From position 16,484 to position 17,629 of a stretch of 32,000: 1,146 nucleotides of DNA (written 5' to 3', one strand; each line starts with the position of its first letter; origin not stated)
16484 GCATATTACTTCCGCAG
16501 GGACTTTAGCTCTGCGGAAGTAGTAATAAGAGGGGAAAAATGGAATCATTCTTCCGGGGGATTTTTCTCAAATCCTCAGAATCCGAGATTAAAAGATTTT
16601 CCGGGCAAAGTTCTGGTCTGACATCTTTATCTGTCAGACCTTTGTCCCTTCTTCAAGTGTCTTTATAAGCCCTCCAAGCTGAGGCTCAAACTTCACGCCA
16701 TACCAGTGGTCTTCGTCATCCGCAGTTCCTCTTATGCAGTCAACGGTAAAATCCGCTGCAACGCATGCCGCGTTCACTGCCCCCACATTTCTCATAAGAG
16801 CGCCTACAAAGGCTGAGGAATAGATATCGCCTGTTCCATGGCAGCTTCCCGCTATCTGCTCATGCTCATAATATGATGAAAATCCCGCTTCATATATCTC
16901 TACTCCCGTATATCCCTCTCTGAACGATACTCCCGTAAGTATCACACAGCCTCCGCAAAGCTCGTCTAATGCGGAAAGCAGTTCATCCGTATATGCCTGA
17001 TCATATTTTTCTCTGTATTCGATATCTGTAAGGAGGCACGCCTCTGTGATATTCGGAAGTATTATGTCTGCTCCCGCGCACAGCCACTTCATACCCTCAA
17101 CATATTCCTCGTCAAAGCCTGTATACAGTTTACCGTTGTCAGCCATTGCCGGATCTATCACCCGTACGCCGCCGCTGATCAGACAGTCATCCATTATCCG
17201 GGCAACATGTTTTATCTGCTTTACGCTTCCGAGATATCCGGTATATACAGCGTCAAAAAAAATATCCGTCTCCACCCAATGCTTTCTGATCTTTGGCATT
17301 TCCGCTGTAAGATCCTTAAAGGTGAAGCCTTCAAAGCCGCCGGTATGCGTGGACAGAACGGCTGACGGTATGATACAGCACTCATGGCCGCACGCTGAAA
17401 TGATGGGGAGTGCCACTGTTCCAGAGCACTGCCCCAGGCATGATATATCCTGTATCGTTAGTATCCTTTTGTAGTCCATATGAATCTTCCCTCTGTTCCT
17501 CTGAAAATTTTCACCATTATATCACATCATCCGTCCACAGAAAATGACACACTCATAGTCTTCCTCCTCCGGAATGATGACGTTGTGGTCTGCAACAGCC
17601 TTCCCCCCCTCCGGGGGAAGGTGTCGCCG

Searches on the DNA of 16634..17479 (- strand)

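Call 28: search_rna_families(sources=[L016, L017, L021, L022, L023, L030, L034, L038, L041, L047, L049, L051, L059, L067, L085, L090, L096, L103, L106, L107], threshold=gathering, show_alignments=4)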
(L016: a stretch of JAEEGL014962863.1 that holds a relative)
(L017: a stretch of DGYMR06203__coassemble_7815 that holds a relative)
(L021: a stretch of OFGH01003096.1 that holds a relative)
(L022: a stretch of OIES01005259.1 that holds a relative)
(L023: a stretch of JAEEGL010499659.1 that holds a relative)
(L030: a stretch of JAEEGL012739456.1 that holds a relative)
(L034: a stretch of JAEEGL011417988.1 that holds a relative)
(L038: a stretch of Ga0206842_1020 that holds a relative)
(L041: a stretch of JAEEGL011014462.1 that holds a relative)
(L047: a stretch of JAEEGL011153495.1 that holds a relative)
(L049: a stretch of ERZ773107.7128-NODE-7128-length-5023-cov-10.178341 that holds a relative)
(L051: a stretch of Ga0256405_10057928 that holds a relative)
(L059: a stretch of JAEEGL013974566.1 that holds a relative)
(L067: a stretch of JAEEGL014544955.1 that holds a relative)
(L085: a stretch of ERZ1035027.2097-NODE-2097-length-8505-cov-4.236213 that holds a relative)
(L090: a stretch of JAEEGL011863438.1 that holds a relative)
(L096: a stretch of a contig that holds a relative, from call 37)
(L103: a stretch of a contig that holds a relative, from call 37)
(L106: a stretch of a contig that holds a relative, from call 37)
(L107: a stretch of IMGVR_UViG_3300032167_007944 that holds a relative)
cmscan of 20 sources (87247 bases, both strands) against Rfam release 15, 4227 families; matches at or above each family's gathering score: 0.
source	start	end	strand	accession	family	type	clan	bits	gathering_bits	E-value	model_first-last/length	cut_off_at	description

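Call 37: search_with_rna_model(model_id=R1, sources=[L005, L012, L013, L014, L015, L016, L017, L018, L019, L020, L021, L022, L023, L024, L025, L026, L027, L028, L029, L030, L031, L032, L033, L034, L035, L036, L037, L038, L039, L040, L041, L042, L043, L044, L045, L046, L047, L048, L049, L050, L051, L052, L053, L054, L055, L056, L057, L058, L059, L060, L061, L062, L063, L064, L065, L066, L067, L068, L069, L070, L071, L072, L073, L074, L075, L076, L077, L078, L079, L080, L081, L082, L083, L084, L085, L086, L087, L088, L089, L090, L091, L092, L093, L094, L095, L096, L097, L098, L099, L100, L101, L102, L103, L104, L105, L106, L107], max_evalue=0.01, make_alignment=true)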
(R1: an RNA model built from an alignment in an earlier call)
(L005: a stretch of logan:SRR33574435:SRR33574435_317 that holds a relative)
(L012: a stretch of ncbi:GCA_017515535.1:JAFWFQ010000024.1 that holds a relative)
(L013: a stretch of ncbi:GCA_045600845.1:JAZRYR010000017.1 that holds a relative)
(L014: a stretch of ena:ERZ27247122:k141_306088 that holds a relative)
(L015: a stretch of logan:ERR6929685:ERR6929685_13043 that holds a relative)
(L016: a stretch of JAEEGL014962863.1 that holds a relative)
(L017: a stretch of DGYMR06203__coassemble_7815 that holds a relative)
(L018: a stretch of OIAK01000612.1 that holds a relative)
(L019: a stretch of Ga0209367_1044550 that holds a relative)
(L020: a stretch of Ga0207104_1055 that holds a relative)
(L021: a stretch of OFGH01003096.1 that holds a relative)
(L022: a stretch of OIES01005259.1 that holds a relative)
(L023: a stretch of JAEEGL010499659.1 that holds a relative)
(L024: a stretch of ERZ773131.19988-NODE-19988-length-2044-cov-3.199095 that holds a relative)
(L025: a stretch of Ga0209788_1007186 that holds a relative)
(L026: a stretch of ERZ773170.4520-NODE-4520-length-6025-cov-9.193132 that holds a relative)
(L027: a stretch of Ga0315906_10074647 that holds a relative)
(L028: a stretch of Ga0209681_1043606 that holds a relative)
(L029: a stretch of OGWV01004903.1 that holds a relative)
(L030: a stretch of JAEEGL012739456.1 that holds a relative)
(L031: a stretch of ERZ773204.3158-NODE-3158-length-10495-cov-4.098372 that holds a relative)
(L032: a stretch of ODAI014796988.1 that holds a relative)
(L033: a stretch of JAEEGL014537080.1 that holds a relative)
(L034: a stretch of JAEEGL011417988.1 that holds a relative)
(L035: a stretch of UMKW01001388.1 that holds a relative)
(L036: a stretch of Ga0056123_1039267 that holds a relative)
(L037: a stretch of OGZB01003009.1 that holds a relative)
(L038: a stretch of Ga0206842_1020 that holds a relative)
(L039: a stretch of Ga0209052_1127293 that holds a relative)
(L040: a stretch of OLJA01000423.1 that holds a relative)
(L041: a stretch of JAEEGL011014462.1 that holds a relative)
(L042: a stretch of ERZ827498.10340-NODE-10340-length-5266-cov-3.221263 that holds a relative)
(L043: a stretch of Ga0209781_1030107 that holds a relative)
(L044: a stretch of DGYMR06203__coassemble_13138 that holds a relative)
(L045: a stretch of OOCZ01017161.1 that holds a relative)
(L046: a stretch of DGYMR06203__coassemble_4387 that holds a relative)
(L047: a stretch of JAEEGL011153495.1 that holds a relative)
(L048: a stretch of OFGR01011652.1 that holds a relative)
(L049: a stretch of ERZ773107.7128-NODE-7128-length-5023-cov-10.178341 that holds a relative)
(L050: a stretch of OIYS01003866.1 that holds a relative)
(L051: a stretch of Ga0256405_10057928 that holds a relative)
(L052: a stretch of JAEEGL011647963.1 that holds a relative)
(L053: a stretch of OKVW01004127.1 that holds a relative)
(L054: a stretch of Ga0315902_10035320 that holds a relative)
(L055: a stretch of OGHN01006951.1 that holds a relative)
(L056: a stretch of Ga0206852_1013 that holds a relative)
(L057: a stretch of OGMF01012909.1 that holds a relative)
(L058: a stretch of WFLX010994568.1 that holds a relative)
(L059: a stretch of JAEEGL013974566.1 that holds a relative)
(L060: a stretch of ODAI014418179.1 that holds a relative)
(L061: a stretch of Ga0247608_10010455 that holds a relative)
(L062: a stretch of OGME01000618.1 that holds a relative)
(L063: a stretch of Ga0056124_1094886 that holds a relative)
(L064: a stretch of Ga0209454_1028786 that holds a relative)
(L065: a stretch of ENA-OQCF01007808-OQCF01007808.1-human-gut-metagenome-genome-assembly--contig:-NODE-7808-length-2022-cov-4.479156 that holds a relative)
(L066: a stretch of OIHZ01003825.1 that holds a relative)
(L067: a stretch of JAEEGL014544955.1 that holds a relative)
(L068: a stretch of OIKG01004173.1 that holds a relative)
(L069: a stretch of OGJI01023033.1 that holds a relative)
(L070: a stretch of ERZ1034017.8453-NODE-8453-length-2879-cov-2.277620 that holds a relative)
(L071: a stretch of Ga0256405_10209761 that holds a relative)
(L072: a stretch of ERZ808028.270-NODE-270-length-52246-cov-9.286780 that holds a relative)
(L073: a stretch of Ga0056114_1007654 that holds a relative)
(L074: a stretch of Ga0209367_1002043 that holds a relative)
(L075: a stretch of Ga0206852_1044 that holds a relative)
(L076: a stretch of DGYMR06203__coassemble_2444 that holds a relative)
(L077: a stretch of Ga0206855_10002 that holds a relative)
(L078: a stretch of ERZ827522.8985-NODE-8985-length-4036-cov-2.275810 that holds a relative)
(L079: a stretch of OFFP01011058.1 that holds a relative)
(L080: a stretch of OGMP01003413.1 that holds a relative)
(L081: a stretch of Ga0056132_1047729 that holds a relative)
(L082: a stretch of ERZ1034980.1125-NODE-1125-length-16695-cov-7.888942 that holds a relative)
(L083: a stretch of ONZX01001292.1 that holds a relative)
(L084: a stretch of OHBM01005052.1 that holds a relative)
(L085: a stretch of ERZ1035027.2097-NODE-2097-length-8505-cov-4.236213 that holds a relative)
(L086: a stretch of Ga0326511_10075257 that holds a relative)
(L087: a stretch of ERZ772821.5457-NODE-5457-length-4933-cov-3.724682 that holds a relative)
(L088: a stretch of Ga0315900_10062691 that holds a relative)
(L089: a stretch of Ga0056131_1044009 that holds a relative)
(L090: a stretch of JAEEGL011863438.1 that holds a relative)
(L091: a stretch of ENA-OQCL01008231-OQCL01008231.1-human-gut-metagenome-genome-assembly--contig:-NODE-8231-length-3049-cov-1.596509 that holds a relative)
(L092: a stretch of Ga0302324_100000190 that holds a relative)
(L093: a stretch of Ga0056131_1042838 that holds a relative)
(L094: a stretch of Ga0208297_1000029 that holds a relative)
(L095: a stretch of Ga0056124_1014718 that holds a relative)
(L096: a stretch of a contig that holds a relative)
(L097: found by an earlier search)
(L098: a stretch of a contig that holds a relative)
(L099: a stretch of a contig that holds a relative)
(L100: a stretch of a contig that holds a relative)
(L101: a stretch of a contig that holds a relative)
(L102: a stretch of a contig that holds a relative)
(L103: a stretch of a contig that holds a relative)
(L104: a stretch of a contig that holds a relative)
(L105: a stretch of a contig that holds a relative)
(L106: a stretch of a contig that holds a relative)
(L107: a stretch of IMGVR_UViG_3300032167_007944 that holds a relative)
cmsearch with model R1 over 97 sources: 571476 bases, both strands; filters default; matches with E-value up to 0.01: 228.
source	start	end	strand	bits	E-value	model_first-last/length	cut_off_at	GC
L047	1635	1689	+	77.1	1.8e-22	1-55/55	no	0.75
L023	989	1043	-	76.8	2.3e-22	1-55/55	no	0.62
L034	4380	4434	-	75.1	7.8e-22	1-55/55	no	0.67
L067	315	369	+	72.8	4.5e-21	1-55/55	no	0.65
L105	1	54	+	72.7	5.1e-21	2-55/55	5'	0.7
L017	3479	3537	+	72.2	7.3e-21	1-55/55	no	0.73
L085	6806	6859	-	72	8.7e-21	1-55/55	no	0.76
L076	2102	2161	-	71.7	1.1e-20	1-55/55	no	0.72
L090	51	107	+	71.3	1.5e-20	1-55/55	no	0.65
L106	1929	1982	-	71.2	1.5e-20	1-55/55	no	0.69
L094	12822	12880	-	71.2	1.6e-20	1-55/55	no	0.64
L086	279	337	-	70.9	1.9e-20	1-55/55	no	0.69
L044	1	51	-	70.4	2.9e-20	1-51/55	3'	0.69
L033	240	292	+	70.3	3.1e-20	1-55/55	no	0.66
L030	2007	2063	+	69.8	4.7e-20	1-55/55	no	0.61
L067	725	779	+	69.6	5.4e-20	1-55/55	no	0.64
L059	469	521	+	68.8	9.6e-20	1-55/55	no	0.7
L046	254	313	-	68.5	1.3e-19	1-55/55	no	0.72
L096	10634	10686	-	68.5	1.3e-19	1-55/55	no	0.68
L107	2269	2327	+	68.1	1.7e-19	1-55/55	no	0.66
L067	595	649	+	68.1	1.8e-19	1-55/55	no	0.65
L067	42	100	+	67.7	2.4e-19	1-55/55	no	0.73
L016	2253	2305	+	67.6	2.5e-19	1-55/55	no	0.7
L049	4520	4573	-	67.6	2.5e-19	1-55/55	no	0.76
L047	2376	2430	+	66.6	5.5e-19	1-55/55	no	0.71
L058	1248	1306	-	66.4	6.2e-19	1-55/55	no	0.73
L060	774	833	-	65.9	8.8e-19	1-55/55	no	0.68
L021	1826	1881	+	65.9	9.2e-19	1-55/55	no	0.73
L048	3301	3356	+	65.9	9.2e-19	1-55/55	no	0.73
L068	1417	1467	+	65.6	1.2e-18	1-55/55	no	0.71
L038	3637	3687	+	65.4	1.4e-18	1-55/55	no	0.63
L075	238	288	+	65.4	1.4e-18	1-55/55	no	0.63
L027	2451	2501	+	65.3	1.4e-18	1-55/55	no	0.73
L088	1555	1605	-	65.3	1.4e-18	1-55/55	no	0.73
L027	2774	2824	+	64.9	2e-18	1-55/55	no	0.73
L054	2696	2746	-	64.9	2e-18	1-55/55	no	0.73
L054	3019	3069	-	64.9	2e-18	1-55/55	no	0.73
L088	1232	1282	-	64.9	2e-18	1-55/55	no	0.73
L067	123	176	+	64.7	2.3e-18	1-55/55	no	0.78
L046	54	113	-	64.6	2.4e-18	1-55/55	no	0.68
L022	1803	1863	-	64.1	3.5e-18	1-55/55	no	0.67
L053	2049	2109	+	64.1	3.5e-18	1-55/55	no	0.67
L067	1854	1912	+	63.4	6.1e-18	1-55/55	no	0.64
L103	1037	1097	+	63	8.6e-18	1-55/55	no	0.72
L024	1365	1415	-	62.8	9.6e-18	1-55/55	no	0.73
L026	5169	5219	+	62.8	9.6e-18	1-55/55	no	0.73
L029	3136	3186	+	62.8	9.6e-18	1-55/55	no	0.73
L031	10280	10330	-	62.8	9.6e-18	1-55/55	no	0.73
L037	6291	6341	+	62.8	9.6e-18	1-55/55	no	0.73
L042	377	427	-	62.8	9.6e-18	1-55/55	no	0.73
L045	1563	1613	-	62.8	9.6e-18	1-55/55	no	0.73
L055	732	782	-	62.8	9.6e-18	1-55/55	no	0.73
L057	2253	2303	+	62.8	9.6e-18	1-55/55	no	0.73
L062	5705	5755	-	62.8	9.6e-18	1-55/55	no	0.73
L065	1697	1747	-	62.8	9.6e-18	1-55/55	no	0.73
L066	1429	1479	-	62.8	9.6e-18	1-55/55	no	0.73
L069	558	608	+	62.8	9.6e-18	1-55/55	no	0.73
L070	1566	1616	-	62.8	9.6e-18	1-55/55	no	0.73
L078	3779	3829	+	62.8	9.6e-18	1-55/55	no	0.73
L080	1910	1960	-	62.8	9.6e-18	1-55/55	no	0.73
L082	2618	2668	+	62.8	9.6e-18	1-55/55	no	0.73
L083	6339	6389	+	62.8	9.6e-18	1-55/55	no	0.73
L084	1011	1061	-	62.8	9.6e-18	1-55/55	no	0.73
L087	382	432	+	62.8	9.6e-18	1-55/55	no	0.73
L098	1784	1834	-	62.8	9.6e-18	1-55/55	no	0.73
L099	1911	1961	-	62.8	9.6e-18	1-55/55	no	0.73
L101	419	469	+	62.8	9.6e-18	1-55/55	no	0.73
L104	6372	6422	+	62.8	9.6e-18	1-55/55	no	0.73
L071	1099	1161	-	62.7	1e-17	1-55/55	no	0.59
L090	1870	1922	+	61.6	2.5e-17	1-55/55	no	0.64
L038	3706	3755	-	60.9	4.1e-17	1-55/55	no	0.66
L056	5050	5099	-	60.9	4.1e-17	1-55/55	no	0.66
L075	307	356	-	60.9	4.1e-17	1-55/55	no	0.66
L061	889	947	-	60.5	5.9e-17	1-55/55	no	0.53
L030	2074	2130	+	60.3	6.4e-17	1-55/55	no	0.58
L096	9685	9739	+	60.3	6.8e-17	1-55/55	no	0.56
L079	1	55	-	60.2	7.1e-17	1-54/55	3'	0.73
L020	6486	6534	-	60.1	7.4e-17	1-55/55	no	0.67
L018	13887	13937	+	59.8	9.6e-17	1-55/55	no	0.71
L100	3059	3109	-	59.8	9.6e-17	1-55/55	no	0.71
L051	2196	2258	+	59.5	1.2e-16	1-55/55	no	0.65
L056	4980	5030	+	59.2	1.5e-16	1-55/55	no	0.65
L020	8372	8422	+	58.1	3.6e-16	1-55/55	no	0.69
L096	9601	9659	-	57.8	4.3e-16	1-55/55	no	0.58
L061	3493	3555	-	57.8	4.4e-16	1-55/55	no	0.56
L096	5883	5937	-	56.9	9.2e-16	1-55/55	no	0.62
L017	3778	3837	+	56.5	1.2e-15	1-55/55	no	0.72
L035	3018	3076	-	56.2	1.6e-15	1-55/55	no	0.76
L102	1793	1851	-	56.2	1.6e-15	1-55/55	no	0.76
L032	53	118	-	56.1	1.7e-15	1-55/55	no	0.67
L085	1928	1981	-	56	1.7e-15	1-55/55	no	0.8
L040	2301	2355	-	55.6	2.3e-15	1-55/55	no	0.64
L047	2105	2158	+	55.4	2.7e-15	1-55/55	no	0.69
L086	205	258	+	54.9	4e-15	1-55/55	no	0.67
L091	1814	1868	-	54.7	4.6e-15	1-55/55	no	0.78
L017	3711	3764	-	54.1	7.4e-15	1-55/55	no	0.74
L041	1307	1360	-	53.6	1.1e-14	1-55/55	no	0.65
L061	7721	7774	+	53.6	1.1e-14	1-55/55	no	0.65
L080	3318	3378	+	52.9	1.9e-14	1-55/55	no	0.66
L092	3581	3644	+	52.6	2.4e-14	1-55/55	no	0.75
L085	2048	2098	-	51.3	6.2e-14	1-55/55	no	0.71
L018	13980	14034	-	51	8.1e-14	1-55/55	no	0.64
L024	1268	1322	+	51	8.1e-14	1-55/55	no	0.64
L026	5262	5316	-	51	8.1e-14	1-55/55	no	0.64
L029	3229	3283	-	51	8.1e-14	1-55/55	no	0.64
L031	10183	10237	+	51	8.1e-14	1-55/55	no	0.64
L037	6384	6438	-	51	8.1e-14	1-55/55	no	0.64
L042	280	334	+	51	8.1e-14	1-55/55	no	0.64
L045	1466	1520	+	51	8.1e-14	1-55/55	no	0.64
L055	635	689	+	51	8.1e-14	1-55/55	no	0.64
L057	2346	2400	-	51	8.1e-14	1-55/55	no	0.64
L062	5608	5662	+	51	8.1e-14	1-55/55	no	0.64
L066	1332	1386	+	51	8.1e-14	1-55/55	no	0.64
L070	1469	1523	+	51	8.1e-14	1-55/55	no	0.64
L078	3872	3926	-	51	8.1e-14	1-55/55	no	0.64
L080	1813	1867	+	51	8.1e-14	1-55/55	no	0.64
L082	2711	2765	-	51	8.1e-14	1-55/55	no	0.64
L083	6432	6486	-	51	8.1e-14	1-55/55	no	0.64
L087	475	529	-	51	8.1e-14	1-55/55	no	0.64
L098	1687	1741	+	51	8.1e-14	1-55/55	no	0.64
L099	1814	1868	+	51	8.1e-14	1-55/55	no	0.64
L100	2962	3016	+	51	8.1e-14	1-55/55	no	0.64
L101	512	566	-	51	8.1e-14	1-55/55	no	0.64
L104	6465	6519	-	51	8.1e-14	1-55/55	no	0.64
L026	3751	3811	-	50.5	1.1e-13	1-55/55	no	0.67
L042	1785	1845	+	50.5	1.1e-13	1-55/55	no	0.67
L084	2419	2479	+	50.5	1.1e-13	1-55/55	no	0.67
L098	3192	3252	+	50.4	1.3e-13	1-55/55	no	0.67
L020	8439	8489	-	50.3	1.4e-13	1-55/55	no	0.69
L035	3131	3193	+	50.2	1.5e-13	1-55/55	no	0.73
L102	1906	1968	+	50.2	1.5e-13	1-55/55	no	0.73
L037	4873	4933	-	49.9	1.8e-13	1-55/55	no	0.67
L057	835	895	-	49.9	1.8e-13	1-55/55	no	0.67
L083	4921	4981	-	49.9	1.8e-13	1-55/55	no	0.67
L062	7113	7173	+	49.9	1.8e-13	1-55/55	no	0.69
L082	1200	1260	-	49.9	1.8e-13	1-55/55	no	0.69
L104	4954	5014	-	49.9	1.8e-13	1-55/55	no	0.69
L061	3762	3824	+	49.9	1.9e-13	1-55/55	no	0.6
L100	4467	4527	+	49.8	2e-13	1-55/55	no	0.66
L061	1267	1323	+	49.8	2e-13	1-55/55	no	0.7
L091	1717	1770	+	49.5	2.6e-13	1-55/55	no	0.65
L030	2141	2185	+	48.6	5e-13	1-43/55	3'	0.64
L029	1619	1674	+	47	1.7e-12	1-55/55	no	0.64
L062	7217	7272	-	47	1.7e-12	1-55/55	no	0.64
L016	2346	2400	-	46.7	2.1e-12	1-55/55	no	0.65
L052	2969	3019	-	46.6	2.3e-12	1-55/55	no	0.67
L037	4773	4828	+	46.4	2.8e-12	1-55/55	no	0.66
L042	1888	1943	-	46.4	2.8e-12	1-55/55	no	0.66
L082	1104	1159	+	46.4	2.8e-12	1-55/55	no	0.66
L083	4822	4877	+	46.4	2.8e-12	1-55/55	no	0.66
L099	3422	3477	-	46.4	2.8e-12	1-55/55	no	0.66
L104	4855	4910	+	46.4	2.8e-12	1-55/55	no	0.66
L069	651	705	-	44.8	9.4e-12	1-55/55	no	0.62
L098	3294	3349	-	44.8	9.5e-12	1-55/55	no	0.64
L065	1602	1656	+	44.6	1.1e-11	1-55/55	no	0.62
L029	1718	1778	-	44.6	1.1e-11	1-55/55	no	0.66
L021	1924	1986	-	43.9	1.8e-11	1-55/55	no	0.7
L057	736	791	+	43.6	2.4e-11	1-55/55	no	0.68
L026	3653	3708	+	42.8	4.1e-11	1-55/55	no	0.68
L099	3319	3379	+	42.8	4.3e-11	1-55/55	no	0.66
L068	1510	1570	-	41.7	1e-10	1-55/55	no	0.67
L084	2522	2578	-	41.5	1.2e-10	1-55/55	no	0.65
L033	76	132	+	40.5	2.4e-10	1-55/55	no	0.63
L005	1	29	-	38.4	1.2e-09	1-29/55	3'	0.66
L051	2307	2367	+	38.1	1.6e-09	1-55/55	no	0.59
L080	3421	3475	-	36.5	5.2e-09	1-55/55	no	0.62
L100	4570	4624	-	34.6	2.3e-08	1-55/55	no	0.6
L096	10715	10770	+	34.2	2.9e-08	1-55/55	no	0.62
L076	1948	2003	-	33.9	3.9e-08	1-55/55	no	0.64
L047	2219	2285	-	33.8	4.1e-08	1-55/55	no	0.61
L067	210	276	-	33.1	7.3e-08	1-55/55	no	0.61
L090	1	40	+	32.6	1.1e-07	18-55/55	5'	0.62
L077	8299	8371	-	32.3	1.3e-07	1-55/55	no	0.45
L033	169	226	-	30.7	4.3e-07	1-55/55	no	0.59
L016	2389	2418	+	30.1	6.8e-07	1-30/55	3'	0.8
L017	3784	3804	-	29.6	1e-06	7-27/55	no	0.76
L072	471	491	+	29.6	1e-06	7-27/55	no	0.76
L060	192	243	+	28.9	1.7e-06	1-55/55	no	0.65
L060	702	753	+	28.6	2.2e-06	1-55/55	no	0.63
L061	3593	3636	-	27.8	4e-06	1-55/55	no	0.52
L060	32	81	-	27.1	7e-06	1-55/55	no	0.7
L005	43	61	-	25.7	2e-05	8-26/55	no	0.74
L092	3490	3558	-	25.7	2.1e-05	1-55/55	no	0.67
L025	2505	2567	-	24.6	4.6e-05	1-55/55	no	0.59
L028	2013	2075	-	24.6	4.6e-05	1-55/55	no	0.59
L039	562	624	+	24.6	4.6e-05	1-55/55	no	0.59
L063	1267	1329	+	24.6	4.6e-05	1-55/55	no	0.59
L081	2219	2281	+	24.6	4.6e-05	1-55/55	no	0.59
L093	69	131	-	24.6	4.6e-05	1-55/55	no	0.59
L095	658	720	-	24.6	4.6e-05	1-55/55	no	0.59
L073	2866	2929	-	24.5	5e-05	1-55/55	no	0.56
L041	1241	1298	-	23.9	8.2e-05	1-55/55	no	0.48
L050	4494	4543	+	23.6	0.0001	1-55/55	no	0.58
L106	1396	1438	-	23.5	0.00011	1-55/55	no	0.7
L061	7783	7840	+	23.5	0.00011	1-55/55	no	0.5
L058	1274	1347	+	23.2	0.00014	1-55/55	no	0.7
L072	438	497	-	22.6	0.00022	1-55/55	no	0.67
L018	14009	14027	+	21.2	0.00065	8-26/55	no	0.68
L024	1275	1293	-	21.2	0.00065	8-26/55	no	0.68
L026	5291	5309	+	21.2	0.00065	8-26/55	no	0.68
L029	3258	3276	+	21.2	0.00065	8-26/55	no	0.68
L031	10190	10208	-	21.2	0.00065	8-26/55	no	0.68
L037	6413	6431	+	21.2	0.00065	8-26/55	no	0.68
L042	287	305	-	21.2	0.00065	8-26/55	no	0.68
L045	1473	1491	-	21.2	0.00065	8-26/55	no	0.68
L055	642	660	-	21.2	0.00065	8-26/55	no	0.68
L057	2375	2393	+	21.2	0.00065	8-26/55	no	0.68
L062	5615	5633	-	21.2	0.00065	8-26/55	no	0.68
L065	1609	1627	-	21.2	0.00065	8-26/55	no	0.68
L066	1339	1357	-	21.2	0.00065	8-26/55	no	0.68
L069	680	698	+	21.2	0.00065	8-26/55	no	0.68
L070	1476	1494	-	21.2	0.00065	8-26/55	no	0.68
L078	3901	3919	+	21.2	0.00065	8-26/55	no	0.68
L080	1820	1838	-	21.2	0.00065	8-26/55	no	0.68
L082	2740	2758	+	21.2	0.00065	8-26/55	no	0.68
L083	6461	6479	+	21.2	0.00065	8-26/55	no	0.68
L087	504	522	+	21.2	0.00065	8-26/55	no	0.68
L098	1694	1712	-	21.2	0.00065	8-26/55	no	0.68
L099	1821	1839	-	21.2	0.00065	8-26/55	no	0.68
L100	2969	2987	-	21.2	0.00065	8-26/55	no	0.68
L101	541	559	+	21.2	0.00065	8-26/55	no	0.68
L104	6494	6512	+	21.2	0.00065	8-26/55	no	0.68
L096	5934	6039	+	21.1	0.00071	1-55/55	no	0.58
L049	4257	4307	+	20.6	0.001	1-55/55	no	0.61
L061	3600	3658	+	18.3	0.0057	1-55/55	no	0.49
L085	1955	1975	+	18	0.0073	7-27/55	no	0.81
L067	291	347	-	18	0.0076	1-55/55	no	0.72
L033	1320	1361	+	17.8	0.0086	1-55/55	no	0.62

Alignment A2: 150 matches aligned to the model, 83 columns, each read 5' to 3' on its own strand. Consensus structure (alignment columns), stored with it:
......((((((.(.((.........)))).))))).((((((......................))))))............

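Call 80: search_with_rna_model(model_id=R1, sources=[L112, L113, L114, L012], max_evalue=1, filters=off)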
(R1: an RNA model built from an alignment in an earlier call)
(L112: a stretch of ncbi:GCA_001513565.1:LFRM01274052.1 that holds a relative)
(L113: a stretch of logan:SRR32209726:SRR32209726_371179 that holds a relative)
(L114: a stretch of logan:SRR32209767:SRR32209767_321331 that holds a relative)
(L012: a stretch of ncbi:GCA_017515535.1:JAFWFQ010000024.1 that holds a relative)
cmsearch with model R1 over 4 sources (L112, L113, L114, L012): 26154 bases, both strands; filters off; matches with E-value up to 1: 2.
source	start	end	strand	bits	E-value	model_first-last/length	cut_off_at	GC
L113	5299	5320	+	9.3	0.27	1-55/55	no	0.45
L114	1636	1657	+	9.3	0.27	1-55/55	no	0.45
